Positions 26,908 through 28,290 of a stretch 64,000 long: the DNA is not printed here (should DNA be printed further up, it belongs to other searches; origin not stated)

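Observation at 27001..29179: Two polyol-type Zn dehydrogenases embedded between hpnG and hpnC: candidates for the unassigned ribosylhopane-to-bacteriohopanetetrol reductase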

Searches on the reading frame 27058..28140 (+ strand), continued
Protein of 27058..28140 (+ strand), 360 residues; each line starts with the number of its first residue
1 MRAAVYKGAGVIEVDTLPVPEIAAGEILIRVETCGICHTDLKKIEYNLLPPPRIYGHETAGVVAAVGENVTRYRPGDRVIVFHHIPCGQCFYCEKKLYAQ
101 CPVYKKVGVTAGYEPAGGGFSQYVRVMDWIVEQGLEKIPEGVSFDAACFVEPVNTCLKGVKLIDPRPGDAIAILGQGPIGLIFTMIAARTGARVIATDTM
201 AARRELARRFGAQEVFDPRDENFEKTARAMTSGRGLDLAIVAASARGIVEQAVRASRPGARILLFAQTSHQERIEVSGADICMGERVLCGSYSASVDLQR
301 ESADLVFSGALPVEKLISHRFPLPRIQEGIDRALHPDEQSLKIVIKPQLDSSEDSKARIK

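Call 54: find_homologous_proteins(query=P0122, max_evalue=1e-30)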
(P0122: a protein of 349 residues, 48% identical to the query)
Query P0122 (349 aa): 7998 proteins with E <= 1e-30 among 8000 candidates; the best 120 are listed.
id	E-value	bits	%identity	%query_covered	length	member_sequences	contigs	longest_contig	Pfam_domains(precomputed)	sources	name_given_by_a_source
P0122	3.1e-223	758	100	100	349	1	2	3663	PF00107.33,PF16912.12,PF08240.18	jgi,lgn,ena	-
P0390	5.4e-197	672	88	100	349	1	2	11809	PF00107.33,PF16912.12,PF08240.18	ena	-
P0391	1.5e-193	660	87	100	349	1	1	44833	PF00107.33,PF16912.12,PF08240.18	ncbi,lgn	-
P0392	4.3e-152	524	70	100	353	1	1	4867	PF00107.33,PF16912.12,PF08240.18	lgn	-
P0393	8.6e-150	517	68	100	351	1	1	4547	PF00107.33,PF16912.12,PF13602.13,PF08240.18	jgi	jgi:L-iditol 2-dehydrogenase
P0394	2.3e-149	515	68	99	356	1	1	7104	PF00107.33,PF16912.12,PF08240.18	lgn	-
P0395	1.7e-147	509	66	100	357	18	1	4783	PF00107.33,PF16912.12,PF13602.13,PF08240.18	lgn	-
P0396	3.1e-147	508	68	100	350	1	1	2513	PF00107.33,PF16912.12,PF08240.18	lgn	-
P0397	2.3e-146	505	66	100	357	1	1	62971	PF00107.33,PF08240.18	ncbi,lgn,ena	-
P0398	1.8e-145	502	69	99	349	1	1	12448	PF00107.33,PF16912.12,PF08240.18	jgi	jgi:L-iditol 2-dehydrogenase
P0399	2.4e-145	502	69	99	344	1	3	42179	PF00107.33,PF16912.12,PF08240.18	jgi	jgi:L-iditol 2-dehydrogenase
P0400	2.6e-145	502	66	100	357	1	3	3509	PF00107.33,PF13602.13,PF08240.18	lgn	-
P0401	2.8e-145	502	66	99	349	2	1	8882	PF00107.33,PF16912.12,PF08240.18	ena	-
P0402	2.8e-145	502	67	99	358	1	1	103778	PF00107.33,PF16912.12,PF13602.13,PF08240.18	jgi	jgi:L-iditol 2-dehydrogenase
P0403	2.8e-145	502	67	99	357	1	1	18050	PF00107.33,PF16912.12,PF08240.18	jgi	jgi:L-iditol 2-dehydrogenase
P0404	3.5e-145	501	67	99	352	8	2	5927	PF00107.33,PF16912.12,PF08240.18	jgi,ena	-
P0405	9.5e-145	500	67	99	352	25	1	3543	PF00107.33,PF16912.12,PF08240.18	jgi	jgi:L-iditol 2-dehydrogenase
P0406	1.5e-144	499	66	99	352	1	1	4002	PF00107.33,PF16912.12,PF08240.18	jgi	jgi:L-iditol 2-dehydrogenase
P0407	2.0e-144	499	66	99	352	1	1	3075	PF00107.33,PF16912.12,PF08240.18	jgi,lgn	jgi:L-iditol 2-dehydrogenase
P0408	2.9e-144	498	65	99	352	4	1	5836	PF00107.33,PF16912.12,PF08240.18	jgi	jgi:L-iditol 2-dehydrogenase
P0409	4.4e-144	498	66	99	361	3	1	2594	PF00107.33,PF16912.12,PF13602.13,PF08240.18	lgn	-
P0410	4.7e-144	498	66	99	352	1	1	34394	PF00107.33,PF16912.12,PF08240.18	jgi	jgi:L-iditol 2-dehydrogenase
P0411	5.7e-144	497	66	99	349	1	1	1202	PF00107.33,PF08240.18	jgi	jgi:L-iditol 2-dehydrogenase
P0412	7.8e-144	497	66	99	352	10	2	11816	PF00107.33,PF16912.12,PF08240.18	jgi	jgi:L-iditol 2-dehydrogenase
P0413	9.5e-144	497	66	99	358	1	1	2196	PF00107.33,PF16912.12,PF08240.18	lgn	-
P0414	9.6e-144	497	66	99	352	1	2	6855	PF00107.33,PF16912.12,PF08240.18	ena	-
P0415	1.1e-143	496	69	99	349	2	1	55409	PF00107.33,PF08240.18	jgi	jgi:L-iditol 2-dehydrogenase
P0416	2.9e-143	495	66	100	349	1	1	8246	PF00107.33,PF16912.12,PF08240.18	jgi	jgi:L-iditol 2-dehydrogenase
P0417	3.2e-143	495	65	100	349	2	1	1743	PF00107.33,PF16912.12,PF08240.18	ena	-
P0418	3.2e-143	495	67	99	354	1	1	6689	PF00107.33,PF16912.12,PF08240.18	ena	-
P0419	7.3e-143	494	66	99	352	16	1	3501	PF00107.33,PF08240.18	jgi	-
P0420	7.8e-143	494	66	100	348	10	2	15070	PF00107.33,PF16912.12,PF08240.18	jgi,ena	-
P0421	8.1e-143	494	66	100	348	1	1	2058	PF00107.33,PF16912.12,PF08240.18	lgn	-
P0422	1.0e-142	493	64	100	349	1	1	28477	PF00107.33,PF16912.12,PF08240.18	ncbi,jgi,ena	-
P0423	1.0e-142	493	64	100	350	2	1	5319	PF00107.33,PF16912.12,PF08240.18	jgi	jgi:L-iditol 2-dehydrogenase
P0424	1.1e-142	493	66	100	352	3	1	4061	PF00107.33,PF16912.12,PF08240.18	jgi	jgi:L-iditol 2-dehydrogenase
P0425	1.2e-142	493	65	100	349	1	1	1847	PF00107.33,PF16912.12,PF13602.13,PF08240.18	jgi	-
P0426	1.5e-142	493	66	99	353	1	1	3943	PF00107.33,PF16912.12,PF13602.13,PF08240.18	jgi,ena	jgi:L-iditol 2-dehydrogenase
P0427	2.1e-142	492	65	99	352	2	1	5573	PF00107.33,PF16912.12,PF08240.18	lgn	-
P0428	2.1e-142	492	66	99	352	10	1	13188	PF00107.33,PF16912.12,PF08240.18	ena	-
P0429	3.0e-142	492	65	99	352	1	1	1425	PF00107.33,PF16912.12,PF08240.18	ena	-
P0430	3.4e-142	492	67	99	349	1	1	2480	PF00107.33,PF08240.18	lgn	-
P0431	3.6e-142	491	65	100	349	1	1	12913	PF00107.33,PF16912.12,PF08240.18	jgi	jgi:L-iditol 2-dehydrogenase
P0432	3.8e-142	491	66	100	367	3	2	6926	PF00107.33,PF16912.12,PF08240.18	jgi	jgi:L-iditol 2-dehydrogenase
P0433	5.3e-142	491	65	99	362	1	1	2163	PF00107.33,PF16912.12,PF08240.18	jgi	jgi:L-iditol 2-dehydrogenase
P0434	5.3e-142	491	64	100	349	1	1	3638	PF00107.33,PF16912.12,PF08240.18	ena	-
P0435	6.4e-142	491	66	99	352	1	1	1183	PF00107.33,PF16912.12,PF08240.18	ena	-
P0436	6.7e-142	491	65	100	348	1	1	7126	PF00107.33,PF16912.12,PF08240.18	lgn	-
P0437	7.1e-142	490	66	99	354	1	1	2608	PF00107.33,PF08240.18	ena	-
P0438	8.4e-142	490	66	99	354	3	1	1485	PF00107.33,PF16912.12,PF08240.18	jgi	jgi:L-iditol 2-dehydrogenase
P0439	8.4e-142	490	65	99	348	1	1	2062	PF00107.33,PF08240.18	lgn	-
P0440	1.0e-141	490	65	99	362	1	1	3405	PF00107.33,PF16912.12,PF08240.18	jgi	jgi:L-iditol 2-dehydrogenase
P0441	1.1e-141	490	68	94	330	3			PF00107.33,PF08240.18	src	-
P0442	1.1e-141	490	66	100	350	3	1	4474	PF00107.33,PF16912.12,PF13602.13,PF08240.18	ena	-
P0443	1.1e-141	490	65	99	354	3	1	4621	PF00107.33,PF16912.12,PF08240.18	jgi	jgi:L-iditol 2-dehydrogenase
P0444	1.1e-141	490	66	100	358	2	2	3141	PF00107.33,PF16912.12,PF08240.18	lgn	-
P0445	1.2e-141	490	66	99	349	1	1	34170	PF00107.33,PF16912.12,PF08240.18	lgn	-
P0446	1.3e-141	490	63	100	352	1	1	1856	PF00107.33,PF16912.12,PF08240.18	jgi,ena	-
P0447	1.5e-141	489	65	99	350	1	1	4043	PF00107.33,PF08240.18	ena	-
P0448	1.5e-141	489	66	100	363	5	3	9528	PF00107.33,PF16912.12,PF08240.18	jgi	jgi:L-iditol 2-dehydrogenase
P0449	1.6e-141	489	64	100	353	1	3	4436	PF00107.33,PF16912.12,PF08240.18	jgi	jgi:L-iditol 2-dehydrogenase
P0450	1.8e-141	489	64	100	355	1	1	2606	PF00107.33,PF08240.18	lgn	-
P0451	1.8e-141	489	65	100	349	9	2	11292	PF00107.33,PF16912.12,PF08240.18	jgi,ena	jgi:L-iditol 2-dehydrogenase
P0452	2.2e-141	489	64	100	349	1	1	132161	PF00107.33,PF16912.12,PF08240.18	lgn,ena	-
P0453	2.3e-141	489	65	99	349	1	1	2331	PF00107.33,PF16912.12,PF08240.18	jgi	jgi:L-iditol 2-dehydrogenase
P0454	2.3e-141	489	66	99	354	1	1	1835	PF00107.33,PF16912.12,PF08240.18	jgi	jgi:L-iditol 2-dehydrogenase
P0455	2.5e-141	489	64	99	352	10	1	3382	PF00107.33,PF16912.12,PF08240.18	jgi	-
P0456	2.8e-141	489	65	99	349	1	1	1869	PF00107.33,PF16912.12,PF08240.18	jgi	jgi:L-iditol 2-dehydrogenase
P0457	3.0e-141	488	64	99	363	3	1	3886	PF00107.33,PF16912.12,PF13602.13,PF08240.18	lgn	-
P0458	3.2e-141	488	66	99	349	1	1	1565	PF00107.33,PF16912.12,PF08240.18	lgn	-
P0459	3.2e-141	488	65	99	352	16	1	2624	PF00107.33,PF16912.12,PF08240.18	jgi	jgi:L-iditol 2-dehydrogenase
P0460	3.3e-141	488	64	99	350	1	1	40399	PF00107.33,PF16912.12,PF08240.18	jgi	jgi:L-iditol 2-dehydrogenase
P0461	3.4e-141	488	65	99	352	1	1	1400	PF00107.33,PF16912.12,PF08240.18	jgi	jgi:L-iditol 2-dehydrogenase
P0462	4.0e-141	488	65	99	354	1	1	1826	PF00107.33,PF16912.12,PF08240.18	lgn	-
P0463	4.0e-141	488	65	99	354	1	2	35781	PF00107.33,PF16912.12,PF08240.18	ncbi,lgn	-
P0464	4.9e-141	488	65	99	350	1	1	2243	PF00107.33,PF16912.12,PF13602.13,PF08240.18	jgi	jgi:L-iditol 2-dehydrogenase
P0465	5.4e-141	488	64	99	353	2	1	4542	PF00107.33,PF16912.12,PF08240.18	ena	-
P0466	5.8e-141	487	64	100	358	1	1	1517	PF00107.33,PF16912.12,PF13602.13,PF08240.18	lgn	-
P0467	5.8e-141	487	65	99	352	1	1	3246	PF00107.33,PF16912.12,PF08240.18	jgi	jgi:L-iditol 2-dehydrogenase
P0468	7.1e-141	487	67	99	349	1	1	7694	PF00107.33,PF16912.12,PF08240.18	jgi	jgi:L-iditol 2-dehydrogenase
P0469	7.3e-141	487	66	99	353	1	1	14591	PF00107.33,PF16912.12,PF08240.18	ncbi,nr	ncbi:MAG TPA: alcohol dehydrogenase catalytic domain-containing protein [Vicinamibacteria bacterium]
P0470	7.6e-141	487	65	99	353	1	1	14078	PF00107.33,PF16912.12,PF13602.13,PF08240.18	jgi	jgi:L-iditol 2-dehydrogenase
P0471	7.7e-141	487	64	99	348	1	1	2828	PF00107.33,PF16912.12,PF08240.18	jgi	jgi:L-iditol 2-dehydrogenase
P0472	1.0e-140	487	65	99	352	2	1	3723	PF00107.33,PF16912.12,PF08240.18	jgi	-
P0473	1.0e-140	487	66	99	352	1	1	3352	PF00107.33,PF08240.18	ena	-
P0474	1.0e-140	487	66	100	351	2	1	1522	PF00107.33,PF16912.12,PF08240.18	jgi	jgi:L-iditol 2-dehydrogenase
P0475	1.3e-140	486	66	99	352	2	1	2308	PF00107.33,PF16912.12,PF08240.18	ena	-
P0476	1.4e-140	486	65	100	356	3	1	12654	PF00107.33,PF16912.12,PF08240.18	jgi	jgi:L-iditol 2-dehydrogenase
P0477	1.5e-140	486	64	99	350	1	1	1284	PF00107.33,PF08240.18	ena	-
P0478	1.5e-140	486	64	99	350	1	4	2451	PF00107.33,PF08240.18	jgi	jgi:L-iditol 2-dehydrogenase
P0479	1.9e-140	486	65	99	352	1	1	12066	PF00107.33,PF16912.12,PF08240.18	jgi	jgi:L-iditol 2-dehydrogenase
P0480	2.3e-140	486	64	99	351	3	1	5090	PF00107.33,PF16912.12,PF08240.18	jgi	-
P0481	2.3e-140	486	65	99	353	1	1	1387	PF00107.33,PF16912.12,PF08240.18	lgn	-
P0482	3.0e-140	485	66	99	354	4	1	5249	PF00107.33,PF08240.18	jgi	jgi:L-iditol 2-dehydrogenase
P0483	3.0e-140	485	64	100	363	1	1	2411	PF00107.33,PF16912.12,PF08240.18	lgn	-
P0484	3.3e-140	485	64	99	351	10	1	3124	PF00107.33,PF16912.12,PF08240.18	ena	-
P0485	3.3e-140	485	65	100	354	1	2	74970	PF00107.33,PF16912.12,PF08240.18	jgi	jgi:L-iditol 2-dehydrogenase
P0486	4.1e-140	485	64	99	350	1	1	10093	PF00107.33,PF16912.12,PF08240.18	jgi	jgi:L-iditol 2-dehydrogenase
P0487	4.1e-140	485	64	100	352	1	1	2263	PF00107.33,PF16912.12,PF08240.18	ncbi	ncbi:MAG TPA: alcohol dehydrogenase catalytic domain-containing protein [Vicinamibacteria bacterium]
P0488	4.5e-140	485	64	100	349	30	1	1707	PF00107.33,PF16912.12,PF13602.13,PF08240.18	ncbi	-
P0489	4.6e-140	485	67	99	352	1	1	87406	PF00107.33,PF16912.12,PF08240.18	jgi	jgi:L-iditol 2-dehydrogenase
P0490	4.6e-140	485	65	99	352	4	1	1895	PF00107.33,PF08240.18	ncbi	-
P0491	5.1e-140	484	63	99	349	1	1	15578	PF00107.33,PF16912.12,PF08240.18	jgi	jgi:L-iditol 2-dehydrogenase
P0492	5.1e-140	484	63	100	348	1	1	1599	PF00107.33,PF16912.12,PF08240.18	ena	-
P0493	5.3e-140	484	66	99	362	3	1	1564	PF00107.33,PF16912.12,PF13602.13,PF08240.18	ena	-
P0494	5.6e-140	484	64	100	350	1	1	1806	PF00107.33,PF16912.12,PF08240.18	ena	-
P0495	5.7e-140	484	64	99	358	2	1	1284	PF00107.33,PF16912.12,PF08240.18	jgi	jgi:L-iditol 2-dehydrogenase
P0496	5.8e-140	484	62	99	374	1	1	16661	PF00107.33,PF16912.12,PF13602.13,PF08240.18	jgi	jgi:L-iditol 2-dehydrogenase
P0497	6.6e-140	484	64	99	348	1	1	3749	PF00107.33,PF16912.12,PF08240.18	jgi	jgi:L-iditol 2-dehydrogenase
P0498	6.8e-140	484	64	100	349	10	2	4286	PF00107.33,PF16912.12,PF13602.13,PF08240.18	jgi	jgi:L-iditol 2-dehydrogenase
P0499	7.1e-140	484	63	99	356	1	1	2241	PF00107.33,PF16912.12,PF13602.13,PF08240.18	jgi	jgi:L-iditol 2-dehydrogenase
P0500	7.5e-140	484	65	99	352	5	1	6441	PF00107.33,PF08240.18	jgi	-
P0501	7.5e-140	484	64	99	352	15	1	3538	PF00107.33,PF16912.12,PF08240.18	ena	-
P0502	8.5e-140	484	65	100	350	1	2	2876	PF00107.33,PF08240.18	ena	-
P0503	1.1e-139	483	65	99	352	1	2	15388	PF00107.33,PF16912.12,PF08240.18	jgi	jgi:L-iditol 2-dehydrogenase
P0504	1.1e-139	483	65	100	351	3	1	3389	PF00107.33,PF16912.12,PF08240.18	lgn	-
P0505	1.2e-139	483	64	99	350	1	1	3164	PF00107.33,PF08240.18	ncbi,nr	ncbi:MAG TPA: alcohol dehydrogenase catalytic domain-containing protein [Vicinamibacteria bacterium]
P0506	1.3e-139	483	65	100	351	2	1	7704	PF00107.33,PF13602.13,PF08240.18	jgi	jgi:L-iditol 2-dehydrogenase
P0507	1.4e-139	483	64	99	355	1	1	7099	PF00107.33,PF16912.12,PF08240.18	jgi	jgi:L-iditol 2-dehydrogenase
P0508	1.5e-139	483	64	100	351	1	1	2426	PF00107.33,PF16912.12,PF08240.18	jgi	jgi:L-iditol 2-dehydrogenase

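Call 55: find_encoding_contigs(protein=P0452, flank=10000, max_places=1)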
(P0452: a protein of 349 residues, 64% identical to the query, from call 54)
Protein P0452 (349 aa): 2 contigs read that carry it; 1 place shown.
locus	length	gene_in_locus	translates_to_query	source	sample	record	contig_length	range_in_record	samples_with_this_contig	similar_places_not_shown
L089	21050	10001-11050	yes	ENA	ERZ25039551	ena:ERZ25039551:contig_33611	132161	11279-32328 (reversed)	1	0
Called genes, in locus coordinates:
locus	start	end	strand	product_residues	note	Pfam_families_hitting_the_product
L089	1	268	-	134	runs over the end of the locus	PF08211:dCMP_cyt_deam_2, PF26947:CDL, PF00383:dCMP_cyt_deam_1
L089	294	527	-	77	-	PF01048:PNP_UDP_1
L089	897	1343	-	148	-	PF07662:Nucleos_tra2_C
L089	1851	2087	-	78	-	PF07670:Gate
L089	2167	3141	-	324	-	-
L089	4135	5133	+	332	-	PF13280:WYL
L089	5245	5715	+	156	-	-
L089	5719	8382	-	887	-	PF00069:Pkinase, PF07714:PK_Tyr_Ser-Thr, PF03109:ABC1 (weak), PF13432:TPR_16 (weak), PF13424:TPR_12 (weak), PF13432:TPR_16, PF13414:TPR_11 (weak), PF13424:TPR_12, +14 more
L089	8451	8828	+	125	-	PF14489:QueF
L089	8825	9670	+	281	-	PF01619:Pro_dh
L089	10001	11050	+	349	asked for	PF08240:ADH_N, PF16912:Glu_dehyd_C, PF00107:ADH_zinc_N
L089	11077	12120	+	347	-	PF08240:ADH_N, PF07992:Pyr_redox_2 (faint), PF16912:Glu_dehyd_C, PF00107:ADH_zinc_N, PF13602:ADH_zinc_N_2 (weak)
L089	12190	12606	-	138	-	-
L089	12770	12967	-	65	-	-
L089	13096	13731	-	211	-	PF08309:LVIVD (faint)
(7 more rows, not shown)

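Call 56: find_encoding_contigs(protein=P0391, flank=10000, max_places=1)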
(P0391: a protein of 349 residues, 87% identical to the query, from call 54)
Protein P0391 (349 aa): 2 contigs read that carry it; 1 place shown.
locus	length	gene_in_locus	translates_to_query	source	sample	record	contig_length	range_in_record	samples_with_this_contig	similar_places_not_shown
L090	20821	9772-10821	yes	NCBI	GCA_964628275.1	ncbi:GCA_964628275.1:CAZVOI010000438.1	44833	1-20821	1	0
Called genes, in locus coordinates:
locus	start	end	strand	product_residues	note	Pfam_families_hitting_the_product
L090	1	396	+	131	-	?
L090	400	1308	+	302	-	PF01869:BcrAD_BadFG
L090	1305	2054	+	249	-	PF04794:YdjC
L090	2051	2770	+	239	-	PF01182:Glucosamine_iso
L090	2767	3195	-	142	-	PF08211:dCMP_cyt_deam_2, PF00383:dCMP_cyt_deam_1, PF26947:CDL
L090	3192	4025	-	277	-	PF01048:PNP_UDP_1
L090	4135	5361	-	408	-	PF01773:Nucleos_tra2_N, PF07670:Gate, PF07662:Nucleos_tra2_C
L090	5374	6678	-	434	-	PF02885:Glycos_trans_3N, PF00591:Glycos_transf_3, PF07831:PYNP_C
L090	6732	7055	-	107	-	-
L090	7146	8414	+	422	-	PF00563:EAL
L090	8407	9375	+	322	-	PF08220:HTH_DeoR, PF08279:HTH_11, PF13280:WYL, PF25583:WCX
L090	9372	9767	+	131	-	PF14489:QueF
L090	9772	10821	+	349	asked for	PF08240:ADH_N, PF16912:Glu_dehyd_C (weak), PF00107:ADH_zinc_N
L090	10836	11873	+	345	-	PF08240:ADH_N, PF16912:Glu_dehyd_C, PF00107:ADH_zinc_N, PF13602:ADH_zinc_N_2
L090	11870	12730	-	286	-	PF01593:Amino_oxidase (faint)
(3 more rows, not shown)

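Call 58: search_protein_families(library=pfam, proteins=[P0139, P0222, P0191], max_evalue=0.001)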
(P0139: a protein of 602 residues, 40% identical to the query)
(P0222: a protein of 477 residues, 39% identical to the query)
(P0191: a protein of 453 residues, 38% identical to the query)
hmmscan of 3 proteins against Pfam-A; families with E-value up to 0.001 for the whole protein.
P0139 (602 aa): 4 families
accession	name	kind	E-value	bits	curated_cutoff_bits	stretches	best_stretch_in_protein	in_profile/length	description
PF08240.17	ADH_N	-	1.5e-23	83.4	23.5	1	275-381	2-96/104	Alcohol dehydrogenase GroES-like domain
PF00107.32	ADH_zinc_N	-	1.8e-13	51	31.8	1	432-553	2-117/129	Zinc-binding dehydrogenase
PF00483.29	NTP_transferase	-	7.1e-13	49.1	21.2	1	2-120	1-124/245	Nucleotidyl transferase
PF12804.13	NTP_transf_3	-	2.1e-10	41.4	27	1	3-130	1-124/160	MobA-like NTP transferase domain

P0222 (477 aa): 2 families
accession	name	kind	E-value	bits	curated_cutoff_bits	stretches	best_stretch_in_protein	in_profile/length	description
PF08240.17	ADH_N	-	1.6e-21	76.9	23.5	1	40-154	2-99/104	Alcohol dehydrogenase GroES-like domain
PF16912.11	Glu_dehyd_C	-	1.9e-05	24.7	34.9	1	170-357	4-197/211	Glucose dehydrogenase C-terminus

P0191 (453 aa): 1 family
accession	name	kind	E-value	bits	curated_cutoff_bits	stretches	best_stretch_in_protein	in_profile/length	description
PF08240.17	ADH_N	-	3.1e-21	76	23.5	1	24-137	1-99/104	Alcohol dehydrogenase GroES-like domain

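Call 59: find_encoding_contigs(protein=P0402, flank=10000, max_places=1)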
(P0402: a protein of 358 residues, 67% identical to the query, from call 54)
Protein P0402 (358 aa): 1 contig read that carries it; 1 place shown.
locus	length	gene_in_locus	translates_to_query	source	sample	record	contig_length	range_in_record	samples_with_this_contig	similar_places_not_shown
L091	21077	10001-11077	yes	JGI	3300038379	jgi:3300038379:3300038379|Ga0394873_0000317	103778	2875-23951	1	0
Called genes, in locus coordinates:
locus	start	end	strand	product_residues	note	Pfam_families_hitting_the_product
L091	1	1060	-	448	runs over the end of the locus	PF01773:Nucleos_tra2_N, PF07670:Gate, PF07662:Nucleos_tra2_C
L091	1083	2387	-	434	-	PF02885:Glycos_trans_3N, PF00591:Glycos_transf_3, PF07831:PYNP_C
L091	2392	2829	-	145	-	-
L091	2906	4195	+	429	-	PF00563:EAL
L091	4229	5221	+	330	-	PF08220:HTH_DeoR (weak), PF08279:HTH_11, PF13280:WYL, PF25583:WCX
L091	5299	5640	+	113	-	-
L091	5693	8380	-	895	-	PF00069:Pkinase, PF01636:APH (weak), PF07714:PK_Tyr_Ser-Thr, PF03109:ABC1 (weak), PF13432:TPR_16, PF14559:TPR_19, PF13431:TPR_17 (weak), PF13414:TPR_11 (weak), +11 more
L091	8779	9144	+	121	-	PF14489:QueF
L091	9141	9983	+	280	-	PF01619:Pro_dh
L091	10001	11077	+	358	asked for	PF08240:ADH_N, PF16912:Glu_dehyd_C, PF00107:ADH_zinc_N, PF13602:ADH_zinc_N_2 (weak)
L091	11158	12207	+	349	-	PF08240:ADH_N, PF16912:Glu_dehyd_C, PF00107:ADH_zinc_N, PF03435:Sacchrp_dh_NADP (faint)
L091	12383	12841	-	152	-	-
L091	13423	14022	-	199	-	PF07638:Sigma70_ECF, PF08281:Sigma70_r4_2 (weak)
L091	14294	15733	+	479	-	PF13676:TIR_2, PF03781:FGE-sulfatase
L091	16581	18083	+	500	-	PF00144:Beta-lactamase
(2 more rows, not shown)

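Call 60: find_encoding_contigs(protein=P0489, flank=10000, max_places=1)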
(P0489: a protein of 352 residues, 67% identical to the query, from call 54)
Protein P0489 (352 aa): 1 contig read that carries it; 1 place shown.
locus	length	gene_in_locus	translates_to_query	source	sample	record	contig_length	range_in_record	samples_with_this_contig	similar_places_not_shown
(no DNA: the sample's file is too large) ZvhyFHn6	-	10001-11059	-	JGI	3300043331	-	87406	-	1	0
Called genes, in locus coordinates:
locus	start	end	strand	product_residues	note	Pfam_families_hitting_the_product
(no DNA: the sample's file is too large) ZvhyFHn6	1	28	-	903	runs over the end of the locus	PF00069:Pkinase, PF07714:PK_Tyr_Ser-Thr, PF03109:ABC1, PF13432:TPR_16, PF14559:TPR_19, PF13414:TPR_11, PF13414:TPR_11, PF13432:TPR_16, +23 more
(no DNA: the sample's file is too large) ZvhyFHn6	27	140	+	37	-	-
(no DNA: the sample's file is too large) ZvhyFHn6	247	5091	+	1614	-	PF00801:PKD, PF18911:PKD_4, PF00801:PKD, PF18911:PKD_4, PF03372:Exo_endo_phos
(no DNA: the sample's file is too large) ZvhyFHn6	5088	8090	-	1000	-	PF00069:Pkinase, PF07714:PK_Tyr_Ser-Thr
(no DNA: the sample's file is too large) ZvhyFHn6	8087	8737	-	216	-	PF07638:Sigma70_ECF, PF08281:Sigma70_r4_2, PF04545:Sigma70_r4 (weak)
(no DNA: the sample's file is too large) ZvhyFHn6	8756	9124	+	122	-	PF14489:QueF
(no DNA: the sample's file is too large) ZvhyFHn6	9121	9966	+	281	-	PF01619:Pro_dh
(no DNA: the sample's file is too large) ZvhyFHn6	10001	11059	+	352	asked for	PF08240:ADH_N, PF16912:Glu_dehyd_C (weak), PF00107:ADH_zinc_N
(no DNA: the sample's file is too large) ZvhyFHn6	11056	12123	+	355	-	PF08240:ADH_N, PF16912:Glu_dehyd_C, PF00107:ADH_zinc_N, PF13602:ADH_zinc_N_2 (weak)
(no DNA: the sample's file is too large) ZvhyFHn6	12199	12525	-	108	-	-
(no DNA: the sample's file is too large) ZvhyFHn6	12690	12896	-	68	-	-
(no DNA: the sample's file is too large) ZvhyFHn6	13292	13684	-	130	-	PF07228:SpoIIE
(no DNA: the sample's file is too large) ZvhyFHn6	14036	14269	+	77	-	PF19891:DUF6364 (weak)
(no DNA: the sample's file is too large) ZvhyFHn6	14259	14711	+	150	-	PF01850:PIN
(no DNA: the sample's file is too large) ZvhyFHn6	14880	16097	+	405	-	-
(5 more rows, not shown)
